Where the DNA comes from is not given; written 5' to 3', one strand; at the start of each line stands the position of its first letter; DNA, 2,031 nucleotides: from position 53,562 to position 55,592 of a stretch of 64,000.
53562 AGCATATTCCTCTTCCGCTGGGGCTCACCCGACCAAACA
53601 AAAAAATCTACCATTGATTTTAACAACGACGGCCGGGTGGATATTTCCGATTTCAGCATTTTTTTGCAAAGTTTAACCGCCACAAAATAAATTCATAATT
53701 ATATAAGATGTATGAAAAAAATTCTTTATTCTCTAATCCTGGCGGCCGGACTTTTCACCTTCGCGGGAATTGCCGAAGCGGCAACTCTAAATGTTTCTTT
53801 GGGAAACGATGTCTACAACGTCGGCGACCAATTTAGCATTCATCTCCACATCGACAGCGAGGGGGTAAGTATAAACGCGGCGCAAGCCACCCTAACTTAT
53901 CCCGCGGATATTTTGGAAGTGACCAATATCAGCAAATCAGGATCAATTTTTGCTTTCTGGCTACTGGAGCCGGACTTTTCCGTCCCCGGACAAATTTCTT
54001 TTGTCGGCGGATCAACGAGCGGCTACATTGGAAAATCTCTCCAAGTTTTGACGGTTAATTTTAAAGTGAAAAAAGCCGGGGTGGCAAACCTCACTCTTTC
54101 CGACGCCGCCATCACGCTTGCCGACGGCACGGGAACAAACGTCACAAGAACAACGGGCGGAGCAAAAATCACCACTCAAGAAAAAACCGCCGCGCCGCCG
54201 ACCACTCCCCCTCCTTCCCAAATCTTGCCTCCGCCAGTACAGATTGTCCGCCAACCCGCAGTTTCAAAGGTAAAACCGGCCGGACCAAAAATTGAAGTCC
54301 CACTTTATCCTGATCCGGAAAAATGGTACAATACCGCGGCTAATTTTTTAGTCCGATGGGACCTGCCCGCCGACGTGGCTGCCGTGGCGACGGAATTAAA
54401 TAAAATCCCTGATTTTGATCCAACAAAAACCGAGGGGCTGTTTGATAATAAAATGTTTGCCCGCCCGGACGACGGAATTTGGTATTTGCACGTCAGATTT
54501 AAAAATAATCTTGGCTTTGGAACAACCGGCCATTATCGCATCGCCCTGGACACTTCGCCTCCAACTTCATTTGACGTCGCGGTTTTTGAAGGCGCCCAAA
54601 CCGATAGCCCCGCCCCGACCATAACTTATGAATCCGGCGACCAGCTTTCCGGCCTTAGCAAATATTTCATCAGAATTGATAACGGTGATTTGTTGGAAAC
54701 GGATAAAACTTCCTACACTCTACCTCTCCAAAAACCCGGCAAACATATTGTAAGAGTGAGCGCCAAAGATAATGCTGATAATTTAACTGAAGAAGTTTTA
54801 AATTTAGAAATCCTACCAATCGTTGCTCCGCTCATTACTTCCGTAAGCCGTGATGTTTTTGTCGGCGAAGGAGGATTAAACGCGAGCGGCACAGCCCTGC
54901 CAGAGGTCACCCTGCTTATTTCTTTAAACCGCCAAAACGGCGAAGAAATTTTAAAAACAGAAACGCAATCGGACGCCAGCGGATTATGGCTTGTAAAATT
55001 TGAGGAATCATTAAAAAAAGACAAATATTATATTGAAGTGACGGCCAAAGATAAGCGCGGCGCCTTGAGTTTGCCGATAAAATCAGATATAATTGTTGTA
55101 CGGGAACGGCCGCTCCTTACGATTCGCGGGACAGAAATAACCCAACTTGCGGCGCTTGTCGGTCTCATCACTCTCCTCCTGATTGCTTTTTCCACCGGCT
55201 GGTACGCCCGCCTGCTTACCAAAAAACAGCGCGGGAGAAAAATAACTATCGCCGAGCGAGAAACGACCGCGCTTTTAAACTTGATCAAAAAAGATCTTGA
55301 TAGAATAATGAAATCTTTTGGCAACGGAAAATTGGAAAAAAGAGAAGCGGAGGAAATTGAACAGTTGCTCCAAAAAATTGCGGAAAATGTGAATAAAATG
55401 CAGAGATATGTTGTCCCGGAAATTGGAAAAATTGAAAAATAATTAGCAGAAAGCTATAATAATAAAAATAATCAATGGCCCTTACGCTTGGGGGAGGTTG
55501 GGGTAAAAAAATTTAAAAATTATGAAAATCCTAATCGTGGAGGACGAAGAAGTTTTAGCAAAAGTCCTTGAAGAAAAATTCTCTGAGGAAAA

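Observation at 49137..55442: Candidate cohesin-dockerin surface system: giant repeat protein ending in a dockerin, followed by a membrane-anchored cohesin-like protein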

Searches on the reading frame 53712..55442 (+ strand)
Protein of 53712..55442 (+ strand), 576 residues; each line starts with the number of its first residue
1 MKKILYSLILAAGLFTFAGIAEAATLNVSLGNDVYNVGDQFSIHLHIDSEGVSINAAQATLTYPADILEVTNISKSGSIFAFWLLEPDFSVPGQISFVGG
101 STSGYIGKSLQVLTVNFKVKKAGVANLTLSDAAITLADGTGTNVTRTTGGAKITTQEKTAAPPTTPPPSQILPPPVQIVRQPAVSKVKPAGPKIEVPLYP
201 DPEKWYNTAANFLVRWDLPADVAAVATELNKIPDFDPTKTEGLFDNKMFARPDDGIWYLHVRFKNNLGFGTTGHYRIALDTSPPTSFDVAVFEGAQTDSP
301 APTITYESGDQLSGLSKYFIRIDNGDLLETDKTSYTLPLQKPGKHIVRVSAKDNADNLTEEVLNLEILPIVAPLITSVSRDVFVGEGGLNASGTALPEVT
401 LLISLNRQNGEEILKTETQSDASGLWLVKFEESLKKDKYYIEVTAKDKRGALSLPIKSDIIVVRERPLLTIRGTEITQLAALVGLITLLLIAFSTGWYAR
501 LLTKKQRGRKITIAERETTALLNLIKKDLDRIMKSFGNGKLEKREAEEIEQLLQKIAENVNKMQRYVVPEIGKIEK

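Call 3: search_protein_families(library=pfam, proteins=[window:53712-55442:+], max_evalue=1)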
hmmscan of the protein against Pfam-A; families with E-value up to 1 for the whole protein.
window:53712-55442:+ (576 aa): 7 families
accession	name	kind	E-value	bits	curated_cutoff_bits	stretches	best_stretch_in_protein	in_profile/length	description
PF00963.24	Cohesin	-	7.3e-08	33.1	24.1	1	28-148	3-134/139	Cohesin domain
PF19077.6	Big_13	-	0.0015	19.4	27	1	399-450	41-88/102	Bacterial Ig-like domain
PF18981.6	InlK_D3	-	0.023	15.2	25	0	336-360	43-67/75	Internalin K domain (D3/D4)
PF09479.16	Flg_new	-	0.049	14.2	27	1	48-90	6-45/65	Listeria-Bacteroides repeat domain (List_Bact_rpt)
PF00801.26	PKD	-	0.16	12.4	23.5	0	330-361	44-75/80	PKD domain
PF11035.13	SNAPC2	-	0.28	11.7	25.5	1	513-562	22-73/334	Small nuclear RNA activating complex (SNAPc), subunit 2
PF13190.11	PDGLE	-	0.9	9.8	27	0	477-499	78-100/102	PDGLE domain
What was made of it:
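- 53781..54179 (+): cohesin domain (aa 24-156). Pfam Cohesin 33.1 bits, above the 24.1 cut-off (call 3).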

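Call 4: search_protein_families(library=ncbifam, proteins=[window:53712-55442:+], max_evalue=1)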
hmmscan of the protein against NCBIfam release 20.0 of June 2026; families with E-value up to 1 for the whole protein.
window:53712-55442:+ (576 aa): 1 family
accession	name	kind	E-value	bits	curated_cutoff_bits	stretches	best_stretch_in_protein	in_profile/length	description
NF047446.1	barrel_OmpL47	domain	8.9e-06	26.1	40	1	303-361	6-61/68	OmpL47-type beta-barrel domain-containing protein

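Call 8: find_homologous_proteins(query=window:53712-55442:+)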
Query window:53712-55442:+ (576 aa): 353 proteins with E <= 0.001 among 8000 candidates; the best 120 are listed.
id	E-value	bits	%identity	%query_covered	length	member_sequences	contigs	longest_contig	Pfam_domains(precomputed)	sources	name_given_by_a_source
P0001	0.0e+0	1095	84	100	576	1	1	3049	PF00963.25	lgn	-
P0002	0.0e+0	1084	83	100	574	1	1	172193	PF00963.25,PF19077.7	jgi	jgi:hypothetical protein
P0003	4.7e-290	981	76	100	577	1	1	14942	PF00963.25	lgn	-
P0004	3.7e-188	645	52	100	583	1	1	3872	PF00963.25,PF19077.7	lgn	-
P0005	2.5e-182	625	50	100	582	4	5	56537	-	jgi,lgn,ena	-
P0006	6.8e-180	617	49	100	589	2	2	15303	PF00963.25,PF19077.7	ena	-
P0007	5.5e-178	611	48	95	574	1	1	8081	PF19077.7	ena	-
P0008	2.2e-176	606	49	99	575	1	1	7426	PF19077.7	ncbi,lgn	-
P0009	3.3e-174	599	46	95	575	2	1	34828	PF19077.7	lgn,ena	-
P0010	1.7e-171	590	47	100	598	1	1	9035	PF19077.7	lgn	-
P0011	9.7e-169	581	49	96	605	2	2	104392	PF00963.25,PF19077.7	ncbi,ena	-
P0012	1.9e-168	580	47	98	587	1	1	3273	PF19077.7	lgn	-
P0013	2.1e-168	579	49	100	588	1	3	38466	PF19077.7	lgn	-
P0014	1.6e-166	573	49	100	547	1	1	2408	-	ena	-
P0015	2.6e-166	573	48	99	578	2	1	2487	PF00963.25,PF19077.7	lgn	-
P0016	5.0e-166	572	49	98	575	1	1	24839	PF00963.25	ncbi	-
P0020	6.0e-162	558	46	100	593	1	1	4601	PF00963.25,PF19077.7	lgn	-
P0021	7.2e-162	558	47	100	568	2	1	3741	PF00963.25,PF19077.7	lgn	-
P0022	2.2e-160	553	45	99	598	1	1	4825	PF00963.25,PF19077.7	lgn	-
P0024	8.0e-160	551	43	100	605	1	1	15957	PF00963.25,PF19077.7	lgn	-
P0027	6.5e-158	545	45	93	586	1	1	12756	PF00963.25,PF19077.7,PF17936.8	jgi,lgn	-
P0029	1.1e-157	544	46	99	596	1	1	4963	PF00963.25,PF19077.7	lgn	-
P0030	1.2e-157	544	44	98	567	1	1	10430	PF00963.25,PF19077.7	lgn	-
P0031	1.5e-157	544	46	100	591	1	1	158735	PF00963.25,PF19077.7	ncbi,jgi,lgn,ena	ncbi:MAG: cohesin domain-containing protein [Patescibacteria group bacterium]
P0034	1.6e-156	540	45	100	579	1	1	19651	PF00963.25,PF19077.7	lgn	-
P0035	4.4e-156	539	45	96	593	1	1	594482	PF00963.25,PF19077.7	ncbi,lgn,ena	-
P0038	1.2e-155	537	44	100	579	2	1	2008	PF00963.25,PF19077.7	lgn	-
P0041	6.1e-155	535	45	100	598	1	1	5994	PF00963.25,PF19077.7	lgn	-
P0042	6.7e-155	535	44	100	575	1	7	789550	PF19077.7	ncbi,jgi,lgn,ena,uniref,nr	ncbi:MAG: hypothetical protein ACD_81C00179G0004 [uncultured bacterium]|uniref:Cohesin domain-contai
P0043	7.2e-155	535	43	97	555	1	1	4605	PF00963.25,PF19077.7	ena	-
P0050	5.2e-153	529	43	100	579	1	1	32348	PF00963.25,PF19077.7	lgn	-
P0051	5.8e-153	528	43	95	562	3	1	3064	PF00963.25,PF19077.7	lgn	-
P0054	3.1e-152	526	46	97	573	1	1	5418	PF00963.25,PF19077.7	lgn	-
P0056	6.7e-152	525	42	100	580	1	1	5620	PF00963.25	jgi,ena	-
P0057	7.3e-152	525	45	100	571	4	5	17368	PF00963.25,PF19077.7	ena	-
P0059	1.7e-151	524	43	100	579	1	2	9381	PF00963.25,PF19077.7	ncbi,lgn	-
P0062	2.5e-151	523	44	96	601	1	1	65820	PF00963.25,PF19077.7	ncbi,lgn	-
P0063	3.7e-151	523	42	99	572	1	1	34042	PF00963.25,PF19077.7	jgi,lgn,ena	-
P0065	1.8e-150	520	44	100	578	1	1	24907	PF00963.25,PF19077.7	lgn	-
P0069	1.3e-148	514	42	100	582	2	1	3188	PF00963.25,PF19077.7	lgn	-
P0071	1.6e-148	514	43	100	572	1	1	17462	PF00963.25,PF19077.7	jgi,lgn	jgi:hypothetical protein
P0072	2.3e-148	513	43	100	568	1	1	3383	PF00963.25,PF19077.7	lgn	-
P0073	3.9e-148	513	44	91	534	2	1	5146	PF00963.25,PF19077.7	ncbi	-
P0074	5.2e-148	512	45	97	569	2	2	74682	PF00963.25,PF19077.7,PF17936.8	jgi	jgi:hypothetical protein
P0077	2.0e-146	507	42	100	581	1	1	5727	PF00963.25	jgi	jgi:hypothetical protein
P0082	1.7e-144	501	43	97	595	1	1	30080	PF00963.25,PF19077.7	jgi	jgi:hypothetical protein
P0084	7.8e-144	498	41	100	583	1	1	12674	PF00963.25,PF19077.7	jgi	jgi:hypothetical protein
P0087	5.5e-143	496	42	100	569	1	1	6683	PF00963.25,PF19077.7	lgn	-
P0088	2.5e-142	493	42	99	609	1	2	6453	PF00963.25,PF19077.7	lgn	-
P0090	4.2e-141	489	42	99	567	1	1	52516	PF00963.25,PF19077.7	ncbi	-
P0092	1.1e-140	488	41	99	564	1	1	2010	PF00963.25,PF19077.7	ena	-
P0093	2.0e-140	487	41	99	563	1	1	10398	PF00963.25,PF19077.7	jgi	jgi:hypothetical protein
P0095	5.3e-140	486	41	99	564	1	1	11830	PF00963.25,PF19077.7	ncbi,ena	-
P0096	6.2e-140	485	41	99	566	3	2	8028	PF00963.25,PF19077.7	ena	-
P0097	8.8e-140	485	41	96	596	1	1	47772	PF00963.25,PF19077.7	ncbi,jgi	ncbi:MAG: cohesin domain-containing protein [Candidatus Staskawiczbacteria bacterium]|jgi:hypothetic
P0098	1.2e-139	485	41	97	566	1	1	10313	PF00963.25,PF19077.7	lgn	-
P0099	5.5e-139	482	41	99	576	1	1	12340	PF00963.25,PF19077.7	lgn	-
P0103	7.5e-138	479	41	100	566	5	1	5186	PF00801.27,PF18981.7,PF00963.25,PF19077.7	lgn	-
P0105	9.3e-137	475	42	98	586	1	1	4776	PF00963.25,PF19077.7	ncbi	-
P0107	2.2e-136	474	41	98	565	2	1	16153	PF00963.25,PF19077.7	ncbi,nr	ncbi:MAG: cohesin domain-containing protein [Candidatus Pacebacteria bacterium]|nr:cohesin domain-co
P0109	4.6e-136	473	41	99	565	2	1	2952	PF00963.25,PF19077.7,PF17936.8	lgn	-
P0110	4.8e-136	473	43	99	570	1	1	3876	PF00963.25,PF19077.7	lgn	-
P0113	1.3e-135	471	42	100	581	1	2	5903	PF00963.25,PF19077.7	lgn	-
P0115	3.9e-135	470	40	99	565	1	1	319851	PF00963.25,PF19077.7,PF17936.8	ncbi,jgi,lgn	ncbi:MAG: cohesin domain-containing protein [Patescibacteria group bacterium]|jgi:hypothetical prote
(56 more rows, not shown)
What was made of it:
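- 53712..55442 (+): cohesin-bearing type-I membrane anchor (576 aa). Full-length family at 40-84% identity in Patescibacteria (call 8).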

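Call 10: find_encoding_contigs(protein=P0002, flank=10000, max_places=2)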
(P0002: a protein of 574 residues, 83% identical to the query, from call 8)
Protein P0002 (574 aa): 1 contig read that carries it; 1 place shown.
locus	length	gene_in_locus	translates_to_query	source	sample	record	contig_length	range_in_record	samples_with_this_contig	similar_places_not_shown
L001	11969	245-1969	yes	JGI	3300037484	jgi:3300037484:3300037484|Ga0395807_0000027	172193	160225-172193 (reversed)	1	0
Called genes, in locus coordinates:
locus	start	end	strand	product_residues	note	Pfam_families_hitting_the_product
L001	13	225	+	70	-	PF00404:Dockerin_1 (faint)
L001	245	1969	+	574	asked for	PF00963:Cohesin (weak), PF19077:Big_13 (faint)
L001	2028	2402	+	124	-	PF00072:Response_reg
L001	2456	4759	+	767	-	PF02743:dCache_1, PF00672:HAMP, PF00989:PAS, PF08447:PAS_3, PF08448:PAS_4, PF13426:PAS_9, PF00512:HisKA, PF02518:HATPase_c, +1 more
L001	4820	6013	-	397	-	-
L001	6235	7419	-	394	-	PF01053:Cys_Met_Meta_PP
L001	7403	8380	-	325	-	PF04055:Radical_SAM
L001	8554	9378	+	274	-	PF00753:Lactamase_B, PF23023:Anti-Pycsar_Apyc1, PF12706:Lactamase_B_2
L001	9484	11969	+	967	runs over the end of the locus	PF00133:tRNA-synt_1, PF09334:tRNA-synt_1g, PF08264:Anticodon_1, PF19302:DUF5915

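Call 11: find_encoding_contigs(protein=P0031, flank=10000, max_places=2)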
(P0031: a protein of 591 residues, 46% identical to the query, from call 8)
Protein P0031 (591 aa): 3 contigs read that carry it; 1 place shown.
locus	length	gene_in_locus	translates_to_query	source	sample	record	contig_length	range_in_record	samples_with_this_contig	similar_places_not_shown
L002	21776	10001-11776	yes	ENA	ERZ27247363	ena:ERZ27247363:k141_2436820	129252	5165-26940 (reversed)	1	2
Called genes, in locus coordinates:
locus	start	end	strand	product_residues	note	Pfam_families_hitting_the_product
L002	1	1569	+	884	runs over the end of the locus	PF00133:tRNA-synt_1, PF09334:tRNA-synt_1g, PF13603:tRNA-synt_1_2 (faint), PF09334:tRNA-synt_1g (weak), PF08264:Anticodon_1, PF10458:Val_tRNA-synt_C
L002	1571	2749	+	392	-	PF00579:tRNA-synt_1b, PF22421:SYY_C-terminal, PF01479:S4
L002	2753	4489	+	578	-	PF03485:Arg_tRNA_synt_N, PF00750:tRNA-synt_1d, PF05746:DALR_1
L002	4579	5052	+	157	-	PF04519:Bactofilin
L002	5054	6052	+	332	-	PF00781:DAGK_cat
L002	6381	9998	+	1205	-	-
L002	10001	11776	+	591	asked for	PF00963:Cohesin (faint), PF19077:Big_13 (faint)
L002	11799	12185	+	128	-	PF00072:Response_reg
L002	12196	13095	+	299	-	PF00989:PAS, PF13188:PAS_8 (faint), PF08448:PAS_4, PF13426:PAS_9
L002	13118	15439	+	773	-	PF02743:dCache_1, PF00672:HAMP, PF00989:PAS, PF08448:PAS_4 (weak), PF13188:PAS_8 (weak), PF13426:PAS_9, PF00512:HisKA, PF02518:HATPase_c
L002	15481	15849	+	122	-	PF00072:Response_reg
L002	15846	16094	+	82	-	-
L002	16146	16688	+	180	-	PF05175:MTS (weak), PF01209:Ubie_methyltran, PF13847:Methyltransf_31, PF08241:Methyltransf_11 (weak), PF13649:Methyltransf_25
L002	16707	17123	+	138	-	-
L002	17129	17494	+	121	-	PF08378:NERD (weak), PF02021:UPF0102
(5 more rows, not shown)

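Call 12: find_encoding_contigs(protein=P0042, flank=10000, max_places=2)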
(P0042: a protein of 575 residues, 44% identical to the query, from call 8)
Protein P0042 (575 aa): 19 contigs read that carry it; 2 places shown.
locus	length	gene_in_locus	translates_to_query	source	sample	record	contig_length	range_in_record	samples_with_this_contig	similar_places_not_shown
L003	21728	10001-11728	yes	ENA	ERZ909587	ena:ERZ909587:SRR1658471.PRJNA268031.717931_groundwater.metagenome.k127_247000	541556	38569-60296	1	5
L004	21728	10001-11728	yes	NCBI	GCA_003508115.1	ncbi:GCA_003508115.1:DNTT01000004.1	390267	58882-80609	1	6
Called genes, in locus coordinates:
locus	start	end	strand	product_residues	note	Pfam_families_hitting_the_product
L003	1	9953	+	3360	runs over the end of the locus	PF09276:Pertus-S5-tox (faint), PF16640:Big_3_5, PF01833:TIG (weak)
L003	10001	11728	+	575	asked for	PF19077:Big_13 (faint)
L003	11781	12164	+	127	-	PF00072:Response_reg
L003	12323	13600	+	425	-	PF00070:Pyr_redox (faint), PF00890:FAD_binding_2, PF01134:GIDA (faint), PF01494:FAD_binding_3 (weak), PF03486:HI0933_like, PF07992:Pyr_redox_2, PF12831:FAD_oxidored, PF22780:HI0933_like_1st, +1 more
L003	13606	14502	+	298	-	PF13460:NAD_binding_10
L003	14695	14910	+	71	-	-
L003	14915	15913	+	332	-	PF01207:Dus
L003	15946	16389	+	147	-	-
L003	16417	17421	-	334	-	PF01018:GTP1_OBG, PF01926:MMR_HSR1, PF02421:FeoB_N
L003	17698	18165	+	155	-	-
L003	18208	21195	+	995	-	PF00580:UvrD-helicase, PF13245:AAA_19, PF13361:UvrD_C, PF13538:UvrD_C_2 (faint), PF12705:PDDEXK_1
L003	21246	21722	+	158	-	PF07681:DoxX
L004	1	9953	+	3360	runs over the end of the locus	PF09276:Pertus-S5-tox (faint), PF16640:Big_3_5, PF01833:TIG (weak)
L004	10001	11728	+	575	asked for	PF19077:Big_13 (faint)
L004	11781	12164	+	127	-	PF00072:Response_reg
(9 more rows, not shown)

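Call 20: find_related_loci(query=A1, collection=genome_contigs, flank=10000)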
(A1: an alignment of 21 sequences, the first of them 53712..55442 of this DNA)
Query A1 (576 aa) in genome_contigs; peptide patterns used: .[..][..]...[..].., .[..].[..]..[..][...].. (x = any residue, [..] = any of these).
161 stretches matched a pattern; 108 encode a relative of the query (tblastn E <= 1e-3); the best 80 are kept; 80 distinct loci.
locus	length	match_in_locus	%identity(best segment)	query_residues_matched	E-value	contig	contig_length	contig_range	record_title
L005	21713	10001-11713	46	1-576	1e-166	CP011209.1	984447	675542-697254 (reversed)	MAG: Candidatus Wolfebacteria bacterium GW2011_GWB1_47_1 chromosome, complete genome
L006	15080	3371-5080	48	8-574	9e-165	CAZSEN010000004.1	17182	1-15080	MAG TPA_asm: uncultured Candidatus Saccharibacteria bacterium isolate SRP269290_co3_995 genome assembly, contig: NODE_35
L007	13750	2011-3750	43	7-576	2e-163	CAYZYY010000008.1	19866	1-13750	MAG TPA_asm: uncultured Candidatus Saccharibacteria bacterium isolate binchicken_co129_17 genome assembly, contig: NODE_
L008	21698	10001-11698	44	7-576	3e-162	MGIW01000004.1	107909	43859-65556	MAG: Candidatus Wolfebacteria bacterium RIFOXYD12_FULL_48_21 rifoxyd3_full_scaffold_51, whole genome shotgun sequence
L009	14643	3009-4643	45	21-574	6e-162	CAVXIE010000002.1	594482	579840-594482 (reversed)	MAG: Candidatus Staskawiczbacteria bacterium isolate MFD03044.bin.2.105 genome assembly, contig: contig_30693, whole gen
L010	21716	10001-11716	44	1-576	4e-161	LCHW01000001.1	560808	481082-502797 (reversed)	MAG: Candidatus Wolfebacteria bacterium GW2011_GWE2_44_13 UW32_C0001, whole genome shotgun sequence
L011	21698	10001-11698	44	7-576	3e-160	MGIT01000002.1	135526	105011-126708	MAG: Candidatus Wolfebacteria bacterium RIFOXYB1_FULL_54_12 rifoxyb1_full_scaffold_177, whole genome shotgun sequence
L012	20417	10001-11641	45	20-575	4e-155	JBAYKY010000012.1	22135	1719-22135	MAG: Candidatus Paceibacterota bacterium isolate SO_2016_GW1_90 scaffold04082_OW334_2016, whole genome shotgun sequence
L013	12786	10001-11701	45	1-568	6e-155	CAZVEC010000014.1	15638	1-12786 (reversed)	MAG TPA_asm: uncultured Candidatus Saccharibacteria bacterium isolate SRP050083_co2_123 genome assembly, contig: NODE_27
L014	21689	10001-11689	44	1-575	2e-154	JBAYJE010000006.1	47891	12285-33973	MAG: Candidatus Paceibacterota bacterium isolate SO_2016_GW1_48 scaffold01403_OW334_2016, whole genome shotgun sequence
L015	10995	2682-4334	43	18-576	1e-152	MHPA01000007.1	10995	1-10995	MAG: Candidatus Staskawiczbacteria bacterium RIFCSPLOWO2_01_FULL_38_12b rifcsplowo2_01_scaffold_18808, whole genome shot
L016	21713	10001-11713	43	17-576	2e-149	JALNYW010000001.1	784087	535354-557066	MAG: Patescibacteria group bacterium isolate SO_2017_GW1 bin 229 NODE_44_length_784087_cov_3.662143_OW334_2017, whole ge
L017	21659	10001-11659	41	21-576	2e-148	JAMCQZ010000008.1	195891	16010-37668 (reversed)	MAG: Patescibacteria group bacterium isolate FK_Sedi_A_Bin.300 NODE_52_length_195891_cov_6.07975, whole genome shotgun s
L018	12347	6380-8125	42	1-576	4e-145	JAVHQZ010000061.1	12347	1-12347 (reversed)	MAG: Candidatus Paceibacterota bacterium isolate WB01no18_49_12 NODE_2896_length_12347_cov_5.452083, whole genome shotgu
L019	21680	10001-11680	40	5-576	8e-143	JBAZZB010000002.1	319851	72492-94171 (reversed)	MAG: Patescibacteria group bacterium isolate SO_2017_GW1_96 NODE_256_length_319851_cov_1.975354_OW334_2017, whole genome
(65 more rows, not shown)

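Call 28: search_solved_structures(query=A1, max_evalue=1, show_alignments=2)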
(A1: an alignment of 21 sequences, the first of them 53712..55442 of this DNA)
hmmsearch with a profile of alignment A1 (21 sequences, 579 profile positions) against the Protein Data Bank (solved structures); distinct sequences matched with E-value up to 1: 6.
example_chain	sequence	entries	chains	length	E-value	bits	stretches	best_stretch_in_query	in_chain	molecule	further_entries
2yn3_A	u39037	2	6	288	0.0011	20.5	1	417-461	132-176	PUTATIVE INNER MEMBRANE PROTEIN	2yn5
4m03_A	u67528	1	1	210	0.045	15.1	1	341-399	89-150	Serine-rich adhesin for platelets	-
6bt9_A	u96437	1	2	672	0.069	14.5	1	283-363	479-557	Chitinase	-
8cxj_D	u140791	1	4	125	0.13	13.6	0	341-374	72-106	Surface protein R28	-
5aoz_A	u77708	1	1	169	0.13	13.5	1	24-83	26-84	PUTATIVE CELLULOSOMAL SCAFFOLDIN PROTEIN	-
5m2o_A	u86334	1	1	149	0.24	12.7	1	26-83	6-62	Putative cellulosomal scaffoldin protein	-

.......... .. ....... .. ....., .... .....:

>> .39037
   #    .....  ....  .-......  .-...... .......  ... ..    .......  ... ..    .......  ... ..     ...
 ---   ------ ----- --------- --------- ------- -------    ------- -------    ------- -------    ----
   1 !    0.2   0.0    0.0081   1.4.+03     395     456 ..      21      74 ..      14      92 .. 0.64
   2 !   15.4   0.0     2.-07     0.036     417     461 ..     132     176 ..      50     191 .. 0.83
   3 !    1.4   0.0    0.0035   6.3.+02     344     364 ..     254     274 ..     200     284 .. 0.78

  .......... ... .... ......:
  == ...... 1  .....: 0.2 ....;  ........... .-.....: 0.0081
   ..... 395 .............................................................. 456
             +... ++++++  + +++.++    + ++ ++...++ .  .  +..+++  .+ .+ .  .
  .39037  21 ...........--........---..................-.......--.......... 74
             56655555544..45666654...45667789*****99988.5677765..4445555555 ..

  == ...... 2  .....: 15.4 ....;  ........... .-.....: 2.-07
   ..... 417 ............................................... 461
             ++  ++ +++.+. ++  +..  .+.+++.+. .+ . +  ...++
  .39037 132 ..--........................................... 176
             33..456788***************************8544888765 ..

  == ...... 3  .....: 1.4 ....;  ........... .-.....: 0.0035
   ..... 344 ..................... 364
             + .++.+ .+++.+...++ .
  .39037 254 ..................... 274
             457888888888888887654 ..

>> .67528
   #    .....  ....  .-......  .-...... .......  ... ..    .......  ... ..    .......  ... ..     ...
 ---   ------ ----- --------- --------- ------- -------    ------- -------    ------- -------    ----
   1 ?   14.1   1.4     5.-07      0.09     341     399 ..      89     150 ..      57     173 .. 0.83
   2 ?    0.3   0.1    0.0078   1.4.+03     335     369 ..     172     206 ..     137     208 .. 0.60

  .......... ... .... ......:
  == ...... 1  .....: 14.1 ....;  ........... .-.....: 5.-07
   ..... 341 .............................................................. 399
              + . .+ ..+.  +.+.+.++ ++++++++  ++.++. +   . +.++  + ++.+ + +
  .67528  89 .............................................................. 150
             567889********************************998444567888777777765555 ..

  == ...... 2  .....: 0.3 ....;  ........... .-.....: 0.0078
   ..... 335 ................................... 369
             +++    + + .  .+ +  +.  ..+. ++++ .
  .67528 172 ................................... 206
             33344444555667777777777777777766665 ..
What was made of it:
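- Tried and rejected: Sequence profile of the anchor against the PDB: only weak cohesin hits (5aoz E 0.13; call 28).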
